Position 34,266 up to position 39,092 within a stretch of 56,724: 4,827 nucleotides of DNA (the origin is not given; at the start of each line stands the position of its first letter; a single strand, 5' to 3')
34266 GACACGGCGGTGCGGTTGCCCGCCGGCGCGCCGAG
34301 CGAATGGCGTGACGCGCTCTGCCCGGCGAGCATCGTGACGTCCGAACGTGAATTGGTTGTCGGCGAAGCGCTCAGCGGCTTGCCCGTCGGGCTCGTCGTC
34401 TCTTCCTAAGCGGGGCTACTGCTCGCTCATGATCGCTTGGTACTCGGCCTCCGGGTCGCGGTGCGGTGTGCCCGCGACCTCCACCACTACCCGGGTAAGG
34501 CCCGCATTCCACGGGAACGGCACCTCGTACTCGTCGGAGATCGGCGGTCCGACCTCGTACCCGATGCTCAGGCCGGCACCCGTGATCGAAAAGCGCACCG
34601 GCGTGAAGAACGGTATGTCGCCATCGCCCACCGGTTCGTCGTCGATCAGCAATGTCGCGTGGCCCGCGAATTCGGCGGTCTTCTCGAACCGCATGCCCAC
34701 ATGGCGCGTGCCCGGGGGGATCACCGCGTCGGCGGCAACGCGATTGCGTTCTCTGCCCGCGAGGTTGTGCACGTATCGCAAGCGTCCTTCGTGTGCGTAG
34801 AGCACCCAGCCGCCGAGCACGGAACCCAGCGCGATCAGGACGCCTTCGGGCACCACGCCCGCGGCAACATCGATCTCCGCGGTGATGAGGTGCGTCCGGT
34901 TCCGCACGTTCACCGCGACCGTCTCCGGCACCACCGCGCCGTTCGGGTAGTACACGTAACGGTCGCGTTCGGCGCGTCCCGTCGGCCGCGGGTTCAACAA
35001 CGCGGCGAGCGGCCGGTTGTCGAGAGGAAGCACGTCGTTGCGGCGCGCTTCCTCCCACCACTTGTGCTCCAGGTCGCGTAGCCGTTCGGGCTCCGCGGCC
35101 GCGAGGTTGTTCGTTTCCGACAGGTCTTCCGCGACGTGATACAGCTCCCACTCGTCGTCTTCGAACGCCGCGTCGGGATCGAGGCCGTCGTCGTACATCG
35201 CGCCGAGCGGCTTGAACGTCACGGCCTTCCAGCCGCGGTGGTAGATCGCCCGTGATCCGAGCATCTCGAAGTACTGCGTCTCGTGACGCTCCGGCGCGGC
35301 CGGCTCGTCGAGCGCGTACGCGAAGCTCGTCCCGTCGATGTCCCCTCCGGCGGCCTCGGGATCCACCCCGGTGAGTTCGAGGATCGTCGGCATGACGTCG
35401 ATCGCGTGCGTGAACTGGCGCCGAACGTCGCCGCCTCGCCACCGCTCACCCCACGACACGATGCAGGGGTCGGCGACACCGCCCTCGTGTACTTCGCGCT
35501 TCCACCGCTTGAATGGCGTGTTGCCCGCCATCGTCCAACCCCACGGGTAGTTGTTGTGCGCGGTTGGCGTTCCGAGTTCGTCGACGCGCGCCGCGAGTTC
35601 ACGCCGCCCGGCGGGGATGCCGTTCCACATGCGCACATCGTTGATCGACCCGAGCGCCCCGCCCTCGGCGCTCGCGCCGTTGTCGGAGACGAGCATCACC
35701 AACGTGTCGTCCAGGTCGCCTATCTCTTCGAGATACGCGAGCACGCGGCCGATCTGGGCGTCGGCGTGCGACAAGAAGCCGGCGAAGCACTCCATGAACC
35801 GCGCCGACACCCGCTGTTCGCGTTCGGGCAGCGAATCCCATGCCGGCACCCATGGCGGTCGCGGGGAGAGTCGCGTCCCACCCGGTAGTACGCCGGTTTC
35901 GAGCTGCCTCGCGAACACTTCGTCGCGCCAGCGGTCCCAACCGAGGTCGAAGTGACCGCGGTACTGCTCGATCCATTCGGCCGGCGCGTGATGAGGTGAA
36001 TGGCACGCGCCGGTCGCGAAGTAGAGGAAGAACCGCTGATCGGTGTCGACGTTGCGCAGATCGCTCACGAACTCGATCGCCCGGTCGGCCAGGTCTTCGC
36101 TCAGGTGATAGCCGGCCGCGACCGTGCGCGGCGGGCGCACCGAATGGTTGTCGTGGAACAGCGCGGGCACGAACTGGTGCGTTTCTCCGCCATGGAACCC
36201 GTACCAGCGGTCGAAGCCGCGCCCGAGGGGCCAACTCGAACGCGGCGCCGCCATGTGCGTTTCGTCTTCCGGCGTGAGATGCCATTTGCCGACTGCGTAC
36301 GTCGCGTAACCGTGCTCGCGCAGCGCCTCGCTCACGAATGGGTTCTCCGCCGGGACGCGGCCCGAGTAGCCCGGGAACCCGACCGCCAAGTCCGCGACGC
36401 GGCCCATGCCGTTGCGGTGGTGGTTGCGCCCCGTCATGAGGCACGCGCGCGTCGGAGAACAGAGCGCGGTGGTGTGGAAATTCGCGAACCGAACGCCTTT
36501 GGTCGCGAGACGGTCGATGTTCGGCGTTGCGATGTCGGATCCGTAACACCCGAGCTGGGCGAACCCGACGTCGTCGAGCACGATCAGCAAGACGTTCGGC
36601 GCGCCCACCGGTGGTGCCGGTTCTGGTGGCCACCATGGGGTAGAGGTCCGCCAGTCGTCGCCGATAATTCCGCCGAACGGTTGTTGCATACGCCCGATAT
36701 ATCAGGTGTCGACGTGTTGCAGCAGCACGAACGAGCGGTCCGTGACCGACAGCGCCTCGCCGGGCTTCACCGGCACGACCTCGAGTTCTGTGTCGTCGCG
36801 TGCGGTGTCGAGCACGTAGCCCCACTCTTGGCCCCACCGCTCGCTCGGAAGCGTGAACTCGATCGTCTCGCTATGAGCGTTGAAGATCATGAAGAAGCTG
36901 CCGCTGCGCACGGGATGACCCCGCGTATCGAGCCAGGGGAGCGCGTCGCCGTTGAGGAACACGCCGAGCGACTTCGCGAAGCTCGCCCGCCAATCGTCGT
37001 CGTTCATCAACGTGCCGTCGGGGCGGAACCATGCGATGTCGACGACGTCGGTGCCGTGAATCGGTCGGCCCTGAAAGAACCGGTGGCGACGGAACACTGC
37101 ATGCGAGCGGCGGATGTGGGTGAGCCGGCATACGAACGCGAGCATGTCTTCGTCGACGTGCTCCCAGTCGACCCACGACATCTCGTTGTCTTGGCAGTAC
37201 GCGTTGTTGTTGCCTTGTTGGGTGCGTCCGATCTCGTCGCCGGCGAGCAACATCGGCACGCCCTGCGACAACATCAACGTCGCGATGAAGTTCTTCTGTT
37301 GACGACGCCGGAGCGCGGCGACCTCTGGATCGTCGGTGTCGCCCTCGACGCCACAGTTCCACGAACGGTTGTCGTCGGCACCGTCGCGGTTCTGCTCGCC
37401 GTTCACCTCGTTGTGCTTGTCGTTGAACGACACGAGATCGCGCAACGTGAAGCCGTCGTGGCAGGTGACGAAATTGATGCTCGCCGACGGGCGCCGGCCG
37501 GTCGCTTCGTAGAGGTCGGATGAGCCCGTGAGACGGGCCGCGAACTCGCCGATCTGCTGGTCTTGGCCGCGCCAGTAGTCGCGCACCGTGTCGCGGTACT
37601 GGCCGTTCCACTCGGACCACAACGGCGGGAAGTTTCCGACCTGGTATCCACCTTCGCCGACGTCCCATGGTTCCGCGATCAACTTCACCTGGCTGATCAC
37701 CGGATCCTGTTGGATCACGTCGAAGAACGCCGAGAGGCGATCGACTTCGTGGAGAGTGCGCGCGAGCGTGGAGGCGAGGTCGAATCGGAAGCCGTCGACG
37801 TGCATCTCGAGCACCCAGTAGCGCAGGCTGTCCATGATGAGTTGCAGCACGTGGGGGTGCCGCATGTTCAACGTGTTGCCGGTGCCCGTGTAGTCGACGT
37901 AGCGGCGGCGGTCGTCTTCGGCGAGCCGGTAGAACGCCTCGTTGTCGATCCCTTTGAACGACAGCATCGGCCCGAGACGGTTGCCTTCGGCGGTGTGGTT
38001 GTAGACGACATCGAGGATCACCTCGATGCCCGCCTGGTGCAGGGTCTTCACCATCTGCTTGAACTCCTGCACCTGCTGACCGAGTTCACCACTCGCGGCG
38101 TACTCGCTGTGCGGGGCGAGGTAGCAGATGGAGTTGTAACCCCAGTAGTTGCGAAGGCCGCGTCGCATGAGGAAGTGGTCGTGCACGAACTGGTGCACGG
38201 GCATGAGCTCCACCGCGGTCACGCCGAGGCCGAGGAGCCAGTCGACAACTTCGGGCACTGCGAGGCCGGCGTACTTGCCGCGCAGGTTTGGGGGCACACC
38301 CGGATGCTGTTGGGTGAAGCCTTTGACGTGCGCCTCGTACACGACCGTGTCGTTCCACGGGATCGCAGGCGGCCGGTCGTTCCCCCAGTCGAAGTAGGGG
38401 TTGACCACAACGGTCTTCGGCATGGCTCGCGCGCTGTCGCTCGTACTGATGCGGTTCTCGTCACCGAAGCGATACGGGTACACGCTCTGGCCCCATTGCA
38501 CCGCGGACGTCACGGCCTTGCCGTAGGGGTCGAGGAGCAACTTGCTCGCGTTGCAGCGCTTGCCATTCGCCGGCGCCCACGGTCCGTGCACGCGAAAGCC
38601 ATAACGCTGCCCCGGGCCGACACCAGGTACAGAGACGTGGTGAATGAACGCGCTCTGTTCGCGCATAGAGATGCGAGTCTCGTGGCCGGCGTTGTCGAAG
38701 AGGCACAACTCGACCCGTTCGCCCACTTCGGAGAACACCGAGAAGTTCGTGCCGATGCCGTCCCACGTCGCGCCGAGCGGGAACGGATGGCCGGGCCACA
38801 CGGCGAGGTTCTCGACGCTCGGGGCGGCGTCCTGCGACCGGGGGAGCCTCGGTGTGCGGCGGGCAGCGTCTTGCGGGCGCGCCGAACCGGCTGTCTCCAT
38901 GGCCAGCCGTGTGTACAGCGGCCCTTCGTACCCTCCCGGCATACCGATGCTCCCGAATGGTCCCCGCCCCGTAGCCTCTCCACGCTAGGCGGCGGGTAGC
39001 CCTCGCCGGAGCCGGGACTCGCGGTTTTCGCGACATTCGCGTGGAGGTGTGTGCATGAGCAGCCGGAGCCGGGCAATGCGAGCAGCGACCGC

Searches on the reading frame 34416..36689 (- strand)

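Call 28: search_protein_families(library=pfam, proteins=[window:34416-36689:-], max_evalue=0.0001)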
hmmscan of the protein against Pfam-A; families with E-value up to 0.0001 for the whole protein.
window:34416-36689:- (757 aa): 3 families
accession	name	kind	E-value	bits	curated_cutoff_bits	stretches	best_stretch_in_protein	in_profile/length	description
PF00884.28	Sulfatase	-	1e-64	219.2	25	1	31-442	1-301/301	Sulfatase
PF16347.10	SGSH_C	-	8.3e-07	29.7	29.3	1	397-532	8-134/154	N-sulphoglucosamine sulphohydrolase, C-terminal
PF01663.27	Phosphodiest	-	1.9e-05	24.9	23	0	33-95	1-62/342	Type I phosphodiesterase / nucleotide pyrophosphatase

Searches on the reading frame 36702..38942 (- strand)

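Call 28: search_protein_families(library=pfam, proteins=[window:36702-38942:-], max_evalue=0.0001)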
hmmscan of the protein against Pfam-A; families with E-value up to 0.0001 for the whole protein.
window:36702-38942:- (746 aa): 3 families
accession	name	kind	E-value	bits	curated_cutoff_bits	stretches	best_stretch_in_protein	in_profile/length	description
PF02922.24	CBM_48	-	2.7e-18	66.5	22.4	1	55-141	1-83/83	Carbohydrate-binding module 48 (Isoamylase N-terminal domain)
PF00128.31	Alpha-amylase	-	2.3e-16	60.5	22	2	154-319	2-94/446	Alpha amylase, catalytic domain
PF21331.3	Isoamylase_C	-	5.6e-05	24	27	0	636-722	2-79/107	Isoamylase, C-terminal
